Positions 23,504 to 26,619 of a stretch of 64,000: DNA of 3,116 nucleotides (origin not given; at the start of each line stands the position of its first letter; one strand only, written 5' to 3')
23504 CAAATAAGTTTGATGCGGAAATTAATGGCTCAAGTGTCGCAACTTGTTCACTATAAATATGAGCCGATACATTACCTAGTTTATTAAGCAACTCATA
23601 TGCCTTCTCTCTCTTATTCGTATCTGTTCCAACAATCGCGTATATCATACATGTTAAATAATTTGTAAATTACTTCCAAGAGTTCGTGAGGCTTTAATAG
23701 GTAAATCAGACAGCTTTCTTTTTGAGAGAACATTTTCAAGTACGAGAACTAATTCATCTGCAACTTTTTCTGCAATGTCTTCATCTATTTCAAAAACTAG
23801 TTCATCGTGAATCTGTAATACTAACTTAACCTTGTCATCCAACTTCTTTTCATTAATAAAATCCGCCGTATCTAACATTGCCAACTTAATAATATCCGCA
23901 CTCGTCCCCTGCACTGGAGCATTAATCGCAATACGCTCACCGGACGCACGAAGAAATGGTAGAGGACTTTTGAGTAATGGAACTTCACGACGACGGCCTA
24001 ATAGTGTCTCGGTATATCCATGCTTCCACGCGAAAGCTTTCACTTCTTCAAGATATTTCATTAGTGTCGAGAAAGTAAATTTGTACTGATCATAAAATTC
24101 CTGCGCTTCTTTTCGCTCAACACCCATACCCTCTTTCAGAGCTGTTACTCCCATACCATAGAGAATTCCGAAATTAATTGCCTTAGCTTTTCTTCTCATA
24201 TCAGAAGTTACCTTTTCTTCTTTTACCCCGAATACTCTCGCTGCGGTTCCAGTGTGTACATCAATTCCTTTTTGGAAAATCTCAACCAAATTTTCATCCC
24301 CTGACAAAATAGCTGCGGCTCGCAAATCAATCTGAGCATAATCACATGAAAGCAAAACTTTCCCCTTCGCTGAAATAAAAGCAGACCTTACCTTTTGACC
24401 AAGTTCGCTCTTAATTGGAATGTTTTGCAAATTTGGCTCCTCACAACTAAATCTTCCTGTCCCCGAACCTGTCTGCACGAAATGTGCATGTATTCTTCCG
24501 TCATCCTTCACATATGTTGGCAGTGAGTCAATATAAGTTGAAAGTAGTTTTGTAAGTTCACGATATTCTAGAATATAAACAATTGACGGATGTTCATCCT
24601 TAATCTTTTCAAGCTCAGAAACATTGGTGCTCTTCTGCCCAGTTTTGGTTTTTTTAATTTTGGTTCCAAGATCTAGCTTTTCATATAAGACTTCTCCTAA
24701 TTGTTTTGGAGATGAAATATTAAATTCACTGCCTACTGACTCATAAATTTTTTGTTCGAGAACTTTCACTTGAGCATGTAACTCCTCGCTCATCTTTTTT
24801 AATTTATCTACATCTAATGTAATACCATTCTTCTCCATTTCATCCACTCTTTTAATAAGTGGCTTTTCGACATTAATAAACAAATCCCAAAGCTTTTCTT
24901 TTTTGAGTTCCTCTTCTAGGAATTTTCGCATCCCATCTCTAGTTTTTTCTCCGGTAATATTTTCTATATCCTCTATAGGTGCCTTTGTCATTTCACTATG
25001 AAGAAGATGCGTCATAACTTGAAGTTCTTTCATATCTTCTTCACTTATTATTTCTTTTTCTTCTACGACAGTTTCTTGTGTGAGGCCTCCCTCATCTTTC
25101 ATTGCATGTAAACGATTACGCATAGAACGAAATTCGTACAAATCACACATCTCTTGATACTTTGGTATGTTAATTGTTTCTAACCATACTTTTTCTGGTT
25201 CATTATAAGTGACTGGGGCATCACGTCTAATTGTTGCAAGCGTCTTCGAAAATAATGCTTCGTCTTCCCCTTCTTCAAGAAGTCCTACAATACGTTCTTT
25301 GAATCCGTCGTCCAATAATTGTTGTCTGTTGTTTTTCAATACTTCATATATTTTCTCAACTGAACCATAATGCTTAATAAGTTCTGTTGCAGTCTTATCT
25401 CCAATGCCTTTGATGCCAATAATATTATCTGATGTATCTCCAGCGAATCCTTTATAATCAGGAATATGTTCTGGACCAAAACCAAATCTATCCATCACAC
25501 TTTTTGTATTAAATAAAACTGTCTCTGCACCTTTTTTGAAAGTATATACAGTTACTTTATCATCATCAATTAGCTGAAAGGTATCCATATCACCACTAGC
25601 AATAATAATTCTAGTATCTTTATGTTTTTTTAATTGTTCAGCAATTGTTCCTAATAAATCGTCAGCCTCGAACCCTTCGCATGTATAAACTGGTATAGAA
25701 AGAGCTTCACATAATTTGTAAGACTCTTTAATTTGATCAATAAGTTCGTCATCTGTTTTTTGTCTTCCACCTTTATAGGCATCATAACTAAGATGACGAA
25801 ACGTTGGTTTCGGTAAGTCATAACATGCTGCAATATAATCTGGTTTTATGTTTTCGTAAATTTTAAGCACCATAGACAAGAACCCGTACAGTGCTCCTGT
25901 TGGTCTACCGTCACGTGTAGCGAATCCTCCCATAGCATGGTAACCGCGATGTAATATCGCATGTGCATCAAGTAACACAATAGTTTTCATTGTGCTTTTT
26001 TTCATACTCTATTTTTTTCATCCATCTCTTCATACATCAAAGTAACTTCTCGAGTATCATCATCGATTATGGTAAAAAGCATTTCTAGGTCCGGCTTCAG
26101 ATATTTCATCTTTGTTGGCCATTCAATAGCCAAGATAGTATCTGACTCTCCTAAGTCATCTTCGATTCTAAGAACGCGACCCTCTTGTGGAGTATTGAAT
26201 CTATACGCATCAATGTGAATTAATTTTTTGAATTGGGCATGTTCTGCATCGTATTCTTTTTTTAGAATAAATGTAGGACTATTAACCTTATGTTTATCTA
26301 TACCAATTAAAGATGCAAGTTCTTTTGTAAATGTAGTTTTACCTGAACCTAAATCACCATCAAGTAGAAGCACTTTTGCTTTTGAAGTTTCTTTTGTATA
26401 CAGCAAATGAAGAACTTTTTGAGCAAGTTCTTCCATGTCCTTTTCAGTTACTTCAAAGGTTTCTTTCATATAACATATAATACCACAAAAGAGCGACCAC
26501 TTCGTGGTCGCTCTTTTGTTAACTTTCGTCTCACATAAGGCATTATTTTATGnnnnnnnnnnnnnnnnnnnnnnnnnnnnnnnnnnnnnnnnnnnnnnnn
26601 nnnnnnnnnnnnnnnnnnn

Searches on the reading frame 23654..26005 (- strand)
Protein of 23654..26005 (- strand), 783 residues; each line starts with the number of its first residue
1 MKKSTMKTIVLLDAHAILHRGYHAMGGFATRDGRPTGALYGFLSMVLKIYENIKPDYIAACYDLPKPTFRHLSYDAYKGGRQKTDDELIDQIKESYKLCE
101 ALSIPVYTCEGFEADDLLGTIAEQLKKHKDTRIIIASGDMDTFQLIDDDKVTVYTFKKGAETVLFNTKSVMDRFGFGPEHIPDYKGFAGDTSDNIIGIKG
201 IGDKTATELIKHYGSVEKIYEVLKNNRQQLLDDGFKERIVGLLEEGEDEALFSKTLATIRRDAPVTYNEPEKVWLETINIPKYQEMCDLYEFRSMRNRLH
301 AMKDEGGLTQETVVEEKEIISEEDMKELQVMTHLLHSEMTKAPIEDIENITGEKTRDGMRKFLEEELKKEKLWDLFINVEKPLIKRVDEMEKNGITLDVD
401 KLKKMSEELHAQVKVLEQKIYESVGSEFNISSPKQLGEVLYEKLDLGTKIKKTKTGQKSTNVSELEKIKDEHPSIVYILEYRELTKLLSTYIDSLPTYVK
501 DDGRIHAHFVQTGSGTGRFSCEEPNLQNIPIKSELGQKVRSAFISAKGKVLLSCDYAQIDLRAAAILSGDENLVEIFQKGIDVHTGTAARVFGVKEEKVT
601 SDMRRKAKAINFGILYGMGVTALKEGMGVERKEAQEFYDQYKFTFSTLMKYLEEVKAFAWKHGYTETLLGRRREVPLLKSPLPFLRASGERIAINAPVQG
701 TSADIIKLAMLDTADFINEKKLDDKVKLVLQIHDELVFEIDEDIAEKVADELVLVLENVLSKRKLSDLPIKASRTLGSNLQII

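Call 10: search_protein_families(library=pfam, proteins=[window:23654-26005:-], max_evalue=0.001)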
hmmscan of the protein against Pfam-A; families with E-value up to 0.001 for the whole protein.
window:23654-26005:- (783 aa): 4 families
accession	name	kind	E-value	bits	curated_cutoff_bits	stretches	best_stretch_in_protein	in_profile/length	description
PF00476.26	DNA_pol_A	-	4.4e-132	441.1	34.3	1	400-779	2-378/381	DNA polymerase family A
PF02739.22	5_3_exonuc_N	-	1.6e-47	161.7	34.3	1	9-175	2-164/164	5'-3' exonuclease, N-terminal resolvase-like domain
PF01367.25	5_3_exonuc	-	2.9e-24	85.8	40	1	178-268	3-85/97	5'-3' exonuclease, C-terminal SAM fold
PF14520.12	HHH_5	-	0.00053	20.9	27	0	195-221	4-31/57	Helix-hairpin-helix domain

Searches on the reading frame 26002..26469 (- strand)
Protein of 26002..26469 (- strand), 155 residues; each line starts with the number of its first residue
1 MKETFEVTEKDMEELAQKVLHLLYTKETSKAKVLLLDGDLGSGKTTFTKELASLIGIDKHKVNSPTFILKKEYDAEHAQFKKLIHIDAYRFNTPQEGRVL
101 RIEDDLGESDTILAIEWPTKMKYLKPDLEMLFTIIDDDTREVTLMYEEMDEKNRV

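Call 10: search_protein_families(library=pfam, proteins=[window:26002-26469:-], max_evalue=0.001)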
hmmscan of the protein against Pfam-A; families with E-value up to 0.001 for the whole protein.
window:26002-26469:- (155 aa): 1 family
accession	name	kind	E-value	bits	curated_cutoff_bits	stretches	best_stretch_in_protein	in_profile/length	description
PF02367.23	TsaE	-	1.5e-29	103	26.6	1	9-140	4-126/128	Threonylcarbamoyl adenosine biosynthesis protein TsaE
